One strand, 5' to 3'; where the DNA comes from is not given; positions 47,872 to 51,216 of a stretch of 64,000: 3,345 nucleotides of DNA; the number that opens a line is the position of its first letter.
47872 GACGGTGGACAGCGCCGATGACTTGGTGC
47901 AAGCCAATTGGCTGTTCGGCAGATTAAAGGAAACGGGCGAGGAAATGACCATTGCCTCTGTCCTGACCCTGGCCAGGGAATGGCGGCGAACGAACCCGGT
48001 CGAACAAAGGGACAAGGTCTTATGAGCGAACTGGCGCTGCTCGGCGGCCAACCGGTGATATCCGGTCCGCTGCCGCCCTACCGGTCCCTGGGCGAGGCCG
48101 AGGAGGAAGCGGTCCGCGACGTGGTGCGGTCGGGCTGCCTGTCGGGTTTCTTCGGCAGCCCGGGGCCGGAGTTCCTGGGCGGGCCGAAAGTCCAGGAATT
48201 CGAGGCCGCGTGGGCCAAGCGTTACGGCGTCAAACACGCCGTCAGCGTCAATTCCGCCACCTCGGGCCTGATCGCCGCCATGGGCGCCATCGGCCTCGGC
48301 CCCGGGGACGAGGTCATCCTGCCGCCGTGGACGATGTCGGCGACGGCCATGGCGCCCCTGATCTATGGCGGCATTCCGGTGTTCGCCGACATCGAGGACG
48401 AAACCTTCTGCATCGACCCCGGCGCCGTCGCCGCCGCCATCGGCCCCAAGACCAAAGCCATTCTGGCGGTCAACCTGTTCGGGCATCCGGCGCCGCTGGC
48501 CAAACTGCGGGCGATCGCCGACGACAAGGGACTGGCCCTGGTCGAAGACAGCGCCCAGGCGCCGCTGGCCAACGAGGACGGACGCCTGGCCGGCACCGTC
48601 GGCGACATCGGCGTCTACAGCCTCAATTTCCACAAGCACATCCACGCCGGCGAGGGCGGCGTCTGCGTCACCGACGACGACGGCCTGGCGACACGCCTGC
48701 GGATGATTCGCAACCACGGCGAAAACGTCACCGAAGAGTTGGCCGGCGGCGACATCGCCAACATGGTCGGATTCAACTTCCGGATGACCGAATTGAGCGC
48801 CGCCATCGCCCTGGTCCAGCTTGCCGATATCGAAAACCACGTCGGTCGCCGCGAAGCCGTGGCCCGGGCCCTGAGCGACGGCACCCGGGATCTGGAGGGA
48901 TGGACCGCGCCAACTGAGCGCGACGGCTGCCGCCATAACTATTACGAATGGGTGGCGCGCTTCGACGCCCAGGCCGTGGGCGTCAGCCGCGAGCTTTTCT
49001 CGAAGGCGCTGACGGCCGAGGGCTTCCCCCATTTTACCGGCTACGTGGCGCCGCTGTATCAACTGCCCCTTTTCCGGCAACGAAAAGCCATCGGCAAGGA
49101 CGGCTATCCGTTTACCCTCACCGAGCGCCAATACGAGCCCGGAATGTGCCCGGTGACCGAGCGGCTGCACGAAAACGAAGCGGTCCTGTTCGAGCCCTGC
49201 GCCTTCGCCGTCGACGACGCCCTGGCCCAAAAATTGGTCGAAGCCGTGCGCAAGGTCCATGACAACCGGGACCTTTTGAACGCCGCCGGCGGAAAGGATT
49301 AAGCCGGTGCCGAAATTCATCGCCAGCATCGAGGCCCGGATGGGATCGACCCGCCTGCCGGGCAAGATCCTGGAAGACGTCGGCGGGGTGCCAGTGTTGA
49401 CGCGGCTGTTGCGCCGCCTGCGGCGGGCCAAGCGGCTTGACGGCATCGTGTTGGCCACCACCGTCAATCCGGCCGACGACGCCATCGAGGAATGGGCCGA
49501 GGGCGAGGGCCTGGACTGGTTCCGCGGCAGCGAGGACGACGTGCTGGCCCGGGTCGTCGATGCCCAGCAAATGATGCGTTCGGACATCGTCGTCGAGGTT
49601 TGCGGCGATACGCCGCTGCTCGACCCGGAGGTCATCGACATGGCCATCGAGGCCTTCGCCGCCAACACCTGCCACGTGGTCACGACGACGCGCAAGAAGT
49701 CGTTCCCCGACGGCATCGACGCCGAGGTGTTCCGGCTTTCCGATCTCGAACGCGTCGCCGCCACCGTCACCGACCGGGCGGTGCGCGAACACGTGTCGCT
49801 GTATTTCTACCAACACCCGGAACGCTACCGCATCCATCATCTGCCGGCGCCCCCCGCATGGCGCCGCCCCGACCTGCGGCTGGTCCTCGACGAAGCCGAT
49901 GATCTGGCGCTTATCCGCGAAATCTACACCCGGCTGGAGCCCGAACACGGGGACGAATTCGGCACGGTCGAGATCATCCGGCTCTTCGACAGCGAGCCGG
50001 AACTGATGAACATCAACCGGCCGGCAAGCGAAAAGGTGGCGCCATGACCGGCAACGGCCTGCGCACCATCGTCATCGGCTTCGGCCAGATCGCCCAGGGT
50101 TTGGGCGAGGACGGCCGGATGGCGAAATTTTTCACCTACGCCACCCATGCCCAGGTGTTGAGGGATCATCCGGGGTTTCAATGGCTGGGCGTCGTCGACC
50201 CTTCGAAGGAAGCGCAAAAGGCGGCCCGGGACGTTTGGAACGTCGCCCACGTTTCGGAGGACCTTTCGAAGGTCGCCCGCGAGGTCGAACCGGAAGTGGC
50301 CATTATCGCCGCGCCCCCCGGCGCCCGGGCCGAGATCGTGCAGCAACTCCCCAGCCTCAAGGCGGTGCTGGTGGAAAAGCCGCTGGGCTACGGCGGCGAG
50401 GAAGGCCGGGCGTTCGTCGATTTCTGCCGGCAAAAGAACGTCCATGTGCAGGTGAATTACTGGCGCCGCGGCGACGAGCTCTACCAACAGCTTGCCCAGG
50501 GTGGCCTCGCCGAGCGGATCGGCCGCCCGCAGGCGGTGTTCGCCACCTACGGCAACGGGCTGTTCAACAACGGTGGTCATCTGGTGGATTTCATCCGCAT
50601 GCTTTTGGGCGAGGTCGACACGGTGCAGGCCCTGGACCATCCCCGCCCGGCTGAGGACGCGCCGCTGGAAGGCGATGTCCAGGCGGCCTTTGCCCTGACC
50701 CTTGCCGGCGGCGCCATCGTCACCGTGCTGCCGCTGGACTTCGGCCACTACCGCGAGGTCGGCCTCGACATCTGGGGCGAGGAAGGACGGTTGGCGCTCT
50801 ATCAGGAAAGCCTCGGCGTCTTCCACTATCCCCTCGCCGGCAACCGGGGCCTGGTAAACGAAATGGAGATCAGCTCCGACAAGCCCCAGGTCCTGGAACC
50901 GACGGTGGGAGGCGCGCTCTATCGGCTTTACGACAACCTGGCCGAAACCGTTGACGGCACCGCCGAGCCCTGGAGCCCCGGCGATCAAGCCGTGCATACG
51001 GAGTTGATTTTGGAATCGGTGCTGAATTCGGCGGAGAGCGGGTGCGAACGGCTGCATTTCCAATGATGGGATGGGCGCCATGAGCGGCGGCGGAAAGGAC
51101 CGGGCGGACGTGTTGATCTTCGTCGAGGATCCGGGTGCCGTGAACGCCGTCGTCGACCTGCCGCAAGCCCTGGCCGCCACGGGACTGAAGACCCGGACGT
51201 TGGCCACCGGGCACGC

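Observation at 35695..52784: A 17-gene sugar-nucleotide operon has one nonulosonate synthase but three cytidylyltransferases and duplicated dehydrogenase/aminotransferase modules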

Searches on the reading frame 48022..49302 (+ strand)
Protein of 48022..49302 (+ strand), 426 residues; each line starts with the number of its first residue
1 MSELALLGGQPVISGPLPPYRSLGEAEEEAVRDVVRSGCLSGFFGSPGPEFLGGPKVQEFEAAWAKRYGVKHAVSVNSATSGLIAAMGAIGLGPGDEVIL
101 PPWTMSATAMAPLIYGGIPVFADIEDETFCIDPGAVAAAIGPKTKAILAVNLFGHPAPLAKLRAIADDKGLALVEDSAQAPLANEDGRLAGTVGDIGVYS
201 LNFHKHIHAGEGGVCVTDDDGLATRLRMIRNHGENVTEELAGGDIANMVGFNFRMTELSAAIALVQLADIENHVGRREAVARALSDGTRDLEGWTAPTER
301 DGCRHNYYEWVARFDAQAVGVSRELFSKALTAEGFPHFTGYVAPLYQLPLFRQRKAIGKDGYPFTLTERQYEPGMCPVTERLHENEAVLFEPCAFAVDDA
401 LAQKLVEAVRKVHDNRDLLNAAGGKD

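Call 5: search_protein_families(library=ncbifam, proteins=[window:48022-49302:+], max_evalue=0.00001)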
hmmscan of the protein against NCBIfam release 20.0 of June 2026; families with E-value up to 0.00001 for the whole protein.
window:48022-49302:+ (426 aa): 8 families
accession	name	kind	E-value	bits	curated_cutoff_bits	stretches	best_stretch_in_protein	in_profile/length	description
TIGR03588.1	PseC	equivalog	2.2e-56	191.4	423.5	1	53-356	28-339/380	UDP-4-amino-4,6-dideoxy-N-acetyl-beta-L-altrosamine transaminase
TIGR04427.1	PLP_DesI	equivalog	5e-53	180.6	650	1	53-354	50-343/390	dTDP-4-dehydro-6-deoxyglucose aminotransferase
NF008658.2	PRK11658.1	equivalog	1.3e-51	175.5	631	1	22-334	11-317/379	UDP-4-amino-4-deoxy-L-arabinose aminotransferase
TIGR04181.1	NHT_00031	hypoth_equivalog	1e-46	159.5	420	1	54-354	29-338/359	LegC family aminotransferase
NF008687.0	PRK11706.1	equivalog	2.9e-43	148.1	375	1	61-354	37-332/375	dTDP-4-amino-4,6-dideoxygalactose transaminase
TIGR02379.1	ECA_wecE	subfamily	3.8e-34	118.1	434.85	1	61-308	37-291/376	dTDP-4-amino-4,6-dideoxy-D-glucose transaminase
NF011936.0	PRK15407.1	equivalog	1.8e-32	112.6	423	1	56-235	66-253/440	lipopolysaccharide biosynthesis protein RfbH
NF009079.0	PRK12414.1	subfamily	7.9e-07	28.4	481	1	61-152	80-170/384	methionine aminotransferase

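Call 7: search_protein_families(library=pfam, proteins=[window:48022-49302:+], max_evalue=0.01)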
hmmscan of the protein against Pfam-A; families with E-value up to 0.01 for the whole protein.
window:48022-49302:+ (426 aa): 3 families
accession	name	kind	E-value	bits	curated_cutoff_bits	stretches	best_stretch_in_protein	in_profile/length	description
PF01041.23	DegT_DnrJ_EryC1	-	1.3e-80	271.8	19.8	1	52-362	21-328/360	DegT/DnrJ/EryC1/StrS aminotransferase family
PF00155.27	Aminotran_1_2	-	0.00039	20.1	19.7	1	57-180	44-189/361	Aminotransferase class I and II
PF01212.27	Beta_elim_lyase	-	0.0037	17.1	27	0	54-288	31-265/288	Beta-eliminating lyase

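Call 49: search_solved_structures(query=window:48022-49302:+, max_evalue=1e-10)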
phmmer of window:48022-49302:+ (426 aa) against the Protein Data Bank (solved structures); distinct sequences matched with E-value up to 1e-10: 55.
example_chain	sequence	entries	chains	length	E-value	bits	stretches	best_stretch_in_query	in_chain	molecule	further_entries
8gyh_B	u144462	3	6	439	1.2e-50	175.9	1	2-368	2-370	DegT/DnrJ/EryC1/StrS family aminotransferase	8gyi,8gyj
2po3_A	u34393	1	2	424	2.6e-45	158.4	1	53-351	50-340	4-dehydrase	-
8sng_A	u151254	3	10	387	8.2e-45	156.7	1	22-336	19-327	UDP-4-amino-4-deoxy-L-arabinose--oxoglutarate aminotransferase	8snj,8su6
7b0d_A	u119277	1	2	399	2.1e-44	155.4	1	51-315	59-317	Glutamine--scyllo-inositol transaminase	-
3bn1_A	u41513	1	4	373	2.6e-44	155.1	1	56-335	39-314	Perosamine synthetase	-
3dr7_A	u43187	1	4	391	2.9e-44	154.9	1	56-335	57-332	Putative perosamine synthetase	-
2c7t_A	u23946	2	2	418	4.7e-44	154.2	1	58-409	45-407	GLUTAMINE-2-DEOXY-SCYLLO-INOSOSE AMINOTRANSFERASE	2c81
5w71_A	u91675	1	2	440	5.5e-44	154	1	58-409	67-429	L-glutamine:2-deoxy-scyllo-inosose aminotransferase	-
5k8b_A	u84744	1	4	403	1.8e-43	152.3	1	18-291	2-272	8-amino-3,8-dideoxy-alpha-D-manno-octulosonate transaminase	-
3dr4_A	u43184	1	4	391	2e-43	152.2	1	56-335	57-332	Putative perosamine synthetase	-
1mdo_A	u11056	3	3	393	9.6e-42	146.6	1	53-336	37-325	ArnB aminotransferase | UDP-4-amino-4-deoxy-L-arabinose--oxoglutarate aminotransferase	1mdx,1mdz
2oga_A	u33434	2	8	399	1.5e-41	146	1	50-351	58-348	Transaminase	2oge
4oca_A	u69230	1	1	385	6.5e-41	143.8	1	53-336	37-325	UDP-4-amino-4-deoxy-L-arabinose--oxoglutarate aminotransferase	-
7b0m_AAA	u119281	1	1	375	1.7e-40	142.5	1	53-277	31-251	Sugar aminotransferase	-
5w70_A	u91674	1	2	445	1.6e-39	139.3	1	2-360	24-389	L-glutamine:2-deoxy-scyllo-inosose aminotransferase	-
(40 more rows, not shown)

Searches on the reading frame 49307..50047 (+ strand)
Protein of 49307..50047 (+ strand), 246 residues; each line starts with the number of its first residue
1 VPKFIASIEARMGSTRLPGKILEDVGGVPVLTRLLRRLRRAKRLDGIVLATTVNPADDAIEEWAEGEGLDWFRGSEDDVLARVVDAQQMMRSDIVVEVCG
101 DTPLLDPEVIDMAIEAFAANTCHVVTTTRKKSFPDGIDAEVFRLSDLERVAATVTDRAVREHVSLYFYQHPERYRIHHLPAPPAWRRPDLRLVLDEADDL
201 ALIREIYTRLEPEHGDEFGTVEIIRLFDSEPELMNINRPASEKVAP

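Call 5: search_protein_families(library=ncbifam, proteins=[window:49307-50047:+], max_evalue=0.00001)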
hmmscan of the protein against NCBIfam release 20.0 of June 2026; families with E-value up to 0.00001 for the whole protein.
window:49307-50047:+ (246 aa): 5 families
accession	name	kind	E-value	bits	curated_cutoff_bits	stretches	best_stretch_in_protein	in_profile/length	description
NF009905.0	PRK13368.1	subfamily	9.1e-21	74.3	255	1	3-129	2-126/243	3-deoxy-manno-octulosonate cytidylyltransferase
NF003952.0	PRK05450.1-5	subfamily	2.8e-19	69.3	193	1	3-129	2-129/250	3-deoxy-manno-octulosonate cytidylyltransferase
NF003948.0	PRK05450.1-1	equivalog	3.3e-15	56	281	1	5-130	7-133/248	3-deoxy-manno-octulosonate cytidylyltransferase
NF003950.0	PRK05450.1-3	subfamily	1.2e-13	51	234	1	6-141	5-132/248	3-deoxy-manno-octulosonate cytidylyltransferase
TIGR00466.1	kdsB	equivalog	3.5e-12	46.2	155.2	1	4-129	3-128/241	3-deoxy-manno-octulosonate cytidylyltransferase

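Call 7: search_protein_families(library=pfam, proteins=[window:49307-50047:+], max_evalue=0.01)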
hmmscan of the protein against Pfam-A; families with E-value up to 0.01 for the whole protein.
window:49307-50047:+ (246 aa): 2 families
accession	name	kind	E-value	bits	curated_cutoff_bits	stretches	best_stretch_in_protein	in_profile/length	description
PF02348.25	CTP_transf_3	-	5.3e-25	88.9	22.6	1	8-206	4-205/217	Cytidylyltransferase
PF12804.13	NTP_transf_3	-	4.3e-09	37.2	27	1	11-151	11-142/160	MobA-like NTP transferase domain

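Call 25: search_solved_structures(query=window:49307-50047:+, max_evalue=0.01, show_alignments=1)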
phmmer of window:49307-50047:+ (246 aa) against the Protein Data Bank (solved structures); distinct sequences matched with E-value up to 0.01: 13.
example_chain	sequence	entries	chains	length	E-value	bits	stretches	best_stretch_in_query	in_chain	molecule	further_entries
6oew_A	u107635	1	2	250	3.4e-32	115.1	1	7-234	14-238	Cytidylyltransferase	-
8ees_A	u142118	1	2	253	3e-11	46.6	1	7-126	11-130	3-deoxy-manno-octulosonate cytidylyltransferase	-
3jtj_A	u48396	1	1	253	3.7e-11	46.2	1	3-126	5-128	3-deoxy-manno-octulosonate cytidylyltransferase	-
3oam_A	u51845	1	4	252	2.1e-09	40.5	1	4-142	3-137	3-deoxy-manno-octulosonate cytidylyltransferase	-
4xwi_A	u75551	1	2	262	3.6e-09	39.7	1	4-127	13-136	3-deoxy-manno-octulosonate cytidylyltransferase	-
3k8d_A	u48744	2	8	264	1.4e-08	37.8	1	4-119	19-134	3-deoxy-manno-octulosonate cytidylyltransferase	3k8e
1vh1_A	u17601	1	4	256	1.4e-08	37.8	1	4-119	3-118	3-deoxy-manno-octulosonate cytidylyltransferase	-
3duv_A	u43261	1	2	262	5.7e-08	35.8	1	4-118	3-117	3-deoxy-manno-octulosonate cytidylyltransferase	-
1vh3_A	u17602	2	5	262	6.1e-08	35.7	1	4-118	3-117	3-deoxy-manno-octulosonate cytidylyltransferase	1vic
1gq9_A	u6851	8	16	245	7.3e-08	35.5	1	4-120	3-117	3-DEOXY-MANNO-OCTULOSONATE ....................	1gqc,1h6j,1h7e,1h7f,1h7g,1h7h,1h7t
4fcu_A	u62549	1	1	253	7.6e-06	28.8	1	8-115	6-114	3-deoxy-manno-octulosonate cytidylyltransferase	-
3pol_A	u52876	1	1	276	8.9e-06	28.6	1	8-115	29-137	3-deoxy-manno-octulosonate cytidylyltransferase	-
3tqd_A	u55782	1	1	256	6.8e-05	25.7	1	4-114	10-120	3-deoxy-manno-octulosonate cytidylyltransferase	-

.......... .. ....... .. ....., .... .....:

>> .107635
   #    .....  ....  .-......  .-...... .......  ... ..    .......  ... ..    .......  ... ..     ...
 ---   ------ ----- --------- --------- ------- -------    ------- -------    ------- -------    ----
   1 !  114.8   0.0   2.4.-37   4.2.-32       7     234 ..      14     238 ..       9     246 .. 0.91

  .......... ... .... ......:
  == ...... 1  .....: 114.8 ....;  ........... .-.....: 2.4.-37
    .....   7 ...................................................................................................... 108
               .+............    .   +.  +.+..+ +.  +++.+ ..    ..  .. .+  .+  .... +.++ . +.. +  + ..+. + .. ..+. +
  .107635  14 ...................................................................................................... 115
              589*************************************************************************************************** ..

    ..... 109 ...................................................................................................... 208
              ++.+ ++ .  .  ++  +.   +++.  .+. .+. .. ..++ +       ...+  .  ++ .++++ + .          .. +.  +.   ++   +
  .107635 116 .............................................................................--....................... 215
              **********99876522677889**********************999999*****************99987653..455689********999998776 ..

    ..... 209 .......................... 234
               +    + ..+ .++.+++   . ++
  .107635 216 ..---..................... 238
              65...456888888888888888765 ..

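Call 48: find_homologous_proteins(query=window:49307-50047:+, max_evalue=1e-20)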
Query window:49307-50047:+ (246 aa): 5864 proteins with E <= 1e-20 among 8000 candidates; the best 120 are listed.
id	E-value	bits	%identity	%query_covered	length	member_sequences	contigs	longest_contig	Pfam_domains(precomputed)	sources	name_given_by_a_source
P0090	6.4e-159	545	100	100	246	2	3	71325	PF12804.14,PF02348.26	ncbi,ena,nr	ncbi:MAG: glycosyltransferase family protein [Proteobacteria bacterium]|nr:glycosyltransferase famil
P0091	9.3e-139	479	91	96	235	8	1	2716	PF12804.14,PF02348.26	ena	-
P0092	1.1e-115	403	73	100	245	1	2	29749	PF12804.14,PF02348.26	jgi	-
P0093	2.5e-114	399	74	98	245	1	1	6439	PF12804.14,PF02348.26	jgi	-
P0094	3.1e-113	395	75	99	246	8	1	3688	PF12804.14,PF02348.26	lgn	-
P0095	3.5e-110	385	72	99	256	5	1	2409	PF12804.14,PF02348.26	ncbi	-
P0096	1.1e-108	380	71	100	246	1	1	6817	PF12804.14,PF02348.26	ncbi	ncbi:MAG: cytidylyltransferase domain-containing protein [Rhodospirillales bacterium]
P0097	5.6e-108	378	70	98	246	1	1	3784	PF12804.14,PF02348.26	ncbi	-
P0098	5.9e-108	378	70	100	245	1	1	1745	PF12804.14,PF02348.26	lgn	-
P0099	4.0e-107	375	70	100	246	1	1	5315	PF12804.14,PF02348.26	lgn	-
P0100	1.8e-103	363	72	93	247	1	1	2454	PF12804.14,PF02348.26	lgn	-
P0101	3.9e-103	362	72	94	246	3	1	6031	PF12804.14,PF02348.26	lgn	-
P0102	4.4e-102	359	72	96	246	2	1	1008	PF12804.14,PF02348.26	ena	-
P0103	7.8e-102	358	70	96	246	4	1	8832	PF12804.14,PF02348.26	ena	-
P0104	8.9e-102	358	72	95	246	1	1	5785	PF12804.14,PF02348.26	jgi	jgi:spore coat polysaccharide biosynthesis protein SpsF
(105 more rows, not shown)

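Call 69: list_cluster_members(proteins=[P0090])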
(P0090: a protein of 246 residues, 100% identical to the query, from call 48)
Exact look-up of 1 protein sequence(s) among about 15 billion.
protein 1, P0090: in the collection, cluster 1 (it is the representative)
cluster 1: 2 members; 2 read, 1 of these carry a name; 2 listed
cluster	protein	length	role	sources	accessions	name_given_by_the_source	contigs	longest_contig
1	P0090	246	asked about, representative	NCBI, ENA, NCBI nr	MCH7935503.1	MAG: glycosyltransferase family protein [Proteobacteria bacterium] | glycosyltransferase family protein [Pseudomonadota bacterium]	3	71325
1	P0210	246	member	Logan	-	-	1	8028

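Call 70: find_encoding_contigs(protein=P0090, flank=10000, max_places=2)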
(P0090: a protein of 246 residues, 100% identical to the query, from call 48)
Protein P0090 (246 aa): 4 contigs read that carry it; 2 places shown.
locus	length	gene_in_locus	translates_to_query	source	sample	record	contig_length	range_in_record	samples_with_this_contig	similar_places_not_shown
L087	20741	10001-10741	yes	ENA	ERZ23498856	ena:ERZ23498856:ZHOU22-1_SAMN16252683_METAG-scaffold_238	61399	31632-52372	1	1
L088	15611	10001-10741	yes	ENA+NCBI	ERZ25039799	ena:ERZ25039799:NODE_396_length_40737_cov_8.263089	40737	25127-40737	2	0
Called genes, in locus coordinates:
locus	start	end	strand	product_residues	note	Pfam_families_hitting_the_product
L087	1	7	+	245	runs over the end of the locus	PF02348:CTP_transf_3, PF12804:NTP_transf_3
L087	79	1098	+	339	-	PF01408:GFO_IDH_MocA, PF22725:GFO_IDH_MocA_C3, PF02894:GFO_IDH_MocA_C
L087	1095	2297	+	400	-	PF01041:DegT_DnrJ_EryC1, PF00266:Aminotran_5 (faint)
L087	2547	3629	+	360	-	PF01073:3Beta_HSD (weak), PF01370:Epimerase, PF04321:RmlD_sub_bind, PF16363:GDP_Man_Dehyd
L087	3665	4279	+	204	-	PF00117:GATase, PF07685:GATase_3 (weak), PF01174:SNO (weak)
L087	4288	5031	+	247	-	PF00977:His_biosynth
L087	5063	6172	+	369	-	-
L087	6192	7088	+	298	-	PF13489:Methyltransf_23, PF08241:Methyltransf_11 (weak)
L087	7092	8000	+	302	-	PF00551:Formyl_trans_N, PF02911:Formyl_trans_C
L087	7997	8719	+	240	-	PF02348:CTP_transf_3, PF12804:NTP_transf_3 (weak)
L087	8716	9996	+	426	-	PF01041:DegT_DnrJ_EryC1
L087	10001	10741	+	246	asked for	PF02348:CTP_transf_3, PF12804:NTP_transf_3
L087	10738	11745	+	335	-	PF01408:GFO_IDH_MocA, PF22725:GFO_IDH_MocA_C3 (weak)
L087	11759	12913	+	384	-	-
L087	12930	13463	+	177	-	PF13302:Acetyltransf_3, PF00583:Acetyltransf_1, PF13523:Acetyltransf_8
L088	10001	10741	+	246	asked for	PF02348:CTP_transf_3, PF12804:NTP_transf_3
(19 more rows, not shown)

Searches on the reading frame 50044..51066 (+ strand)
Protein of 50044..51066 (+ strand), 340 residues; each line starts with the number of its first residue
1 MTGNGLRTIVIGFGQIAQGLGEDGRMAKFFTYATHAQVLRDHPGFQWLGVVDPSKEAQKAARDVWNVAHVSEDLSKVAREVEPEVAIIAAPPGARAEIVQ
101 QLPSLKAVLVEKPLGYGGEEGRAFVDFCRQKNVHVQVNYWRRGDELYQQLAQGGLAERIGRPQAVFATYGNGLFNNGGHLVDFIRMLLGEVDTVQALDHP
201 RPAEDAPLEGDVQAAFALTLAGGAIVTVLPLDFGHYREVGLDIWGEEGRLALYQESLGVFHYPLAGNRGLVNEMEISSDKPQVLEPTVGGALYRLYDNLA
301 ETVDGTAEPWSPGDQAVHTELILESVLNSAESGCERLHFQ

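Call 5: search_protein_families(library=ncbifam, proteins=[window:50044-51066:+], max_evalue=0.00001)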
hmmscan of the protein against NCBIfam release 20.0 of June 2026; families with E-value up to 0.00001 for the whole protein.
window:50044-51066:+ (340 aa): 3 families
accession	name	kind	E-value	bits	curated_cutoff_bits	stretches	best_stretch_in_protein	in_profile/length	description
TIGR04380.1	myo_inos_iolG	equivalog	3e-16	59.2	355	1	34-167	15-150/330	inositol 2-dehydrogenase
NF052479.1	LevoglcsnDh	equivalog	3.5e-07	29.2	650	0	50-141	41-134/386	levoglucosan dehydrogenase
NF052679.1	InsChiInosDhIolG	equivalog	4.1e-06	26.1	540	1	52-171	35-157/343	bifunctional inositol 2-dehydrogenase/D-chiro-inositol 1-dehydrogenase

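Call 7: search_protein_families(library=pfam, proteins=[window:50044-51066:+], max_evalue=0.01)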
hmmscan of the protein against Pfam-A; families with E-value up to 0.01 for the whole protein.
window:50044-51066:+ (340 aa): 3 families
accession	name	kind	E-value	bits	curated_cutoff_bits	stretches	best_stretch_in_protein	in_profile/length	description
PF01408.29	GFO_IDH_MocA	-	4.6e-13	50.3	24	1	33-139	13-120/120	Oxidoreductase family, NAD-binding Rossmann fold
PF02894.22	GFO_IDH_MocA_C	-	4.7e-07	30.3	22.9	1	173-333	43-213/218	Oxidoreductase family, C-terminal alpha/beta domain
PF22725.1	GFO_IDH_MocA_C3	-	6.2e-07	29.9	27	1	169-250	42-123/124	GFO/IDH/MocA C-terminal domain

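Call 50: search_solved_structures(query=window:50044-51066:+, max_evalue=0.001)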
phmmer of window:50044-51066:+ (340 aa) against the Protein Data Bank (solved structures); distinct sequences matched with E-value up to 0.001: 11.
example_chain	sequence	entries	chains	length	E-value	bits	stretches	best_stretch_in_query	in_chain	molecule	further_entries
3moi_A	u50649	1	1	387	1.8e-08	37.1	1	35-251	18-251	Probable dehydrogenase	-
4mio_A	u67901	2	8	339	5.3e-07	32.3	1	44-260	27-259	Inositol 2-dehydrogenase/D-chiro-inositol 3-dehydrogenase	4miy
4mie_A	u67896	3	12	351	5.7e-07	32.2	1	44-260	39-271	Inositol 2-dehydrogenase/D-chiro-inositol 3-dehydrogenase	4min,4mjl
3q2i_A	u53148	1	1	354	1.2e-05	27.8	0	169-331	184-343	dehydrogenase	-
7wzd_A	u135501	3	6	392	5.4e-05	25.7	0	37-239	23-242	4,5-dihydroxyphthalate dehydrogenase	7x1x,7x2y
3q2k_A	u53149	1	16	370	9.2e-05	25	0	46-334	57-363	oxidoreductase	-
3c1a_A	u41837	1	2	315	0.00032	23.2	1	72-217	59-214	Putative oxidoreductase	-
3e82_A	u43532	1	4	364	0.00033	23.1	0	33-151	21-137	Putative oxidoreductase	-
6a3f_A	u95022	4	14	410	0.00044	22.7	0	60-143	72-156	Putative dehydrogenase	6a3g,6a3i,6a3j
3fhl_A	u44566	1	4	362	0.00046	22.7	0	33-173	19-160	Putative oxidoreductase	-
3e18_A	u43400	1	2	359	0.00062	22.2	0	49-148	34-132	oxidoreductase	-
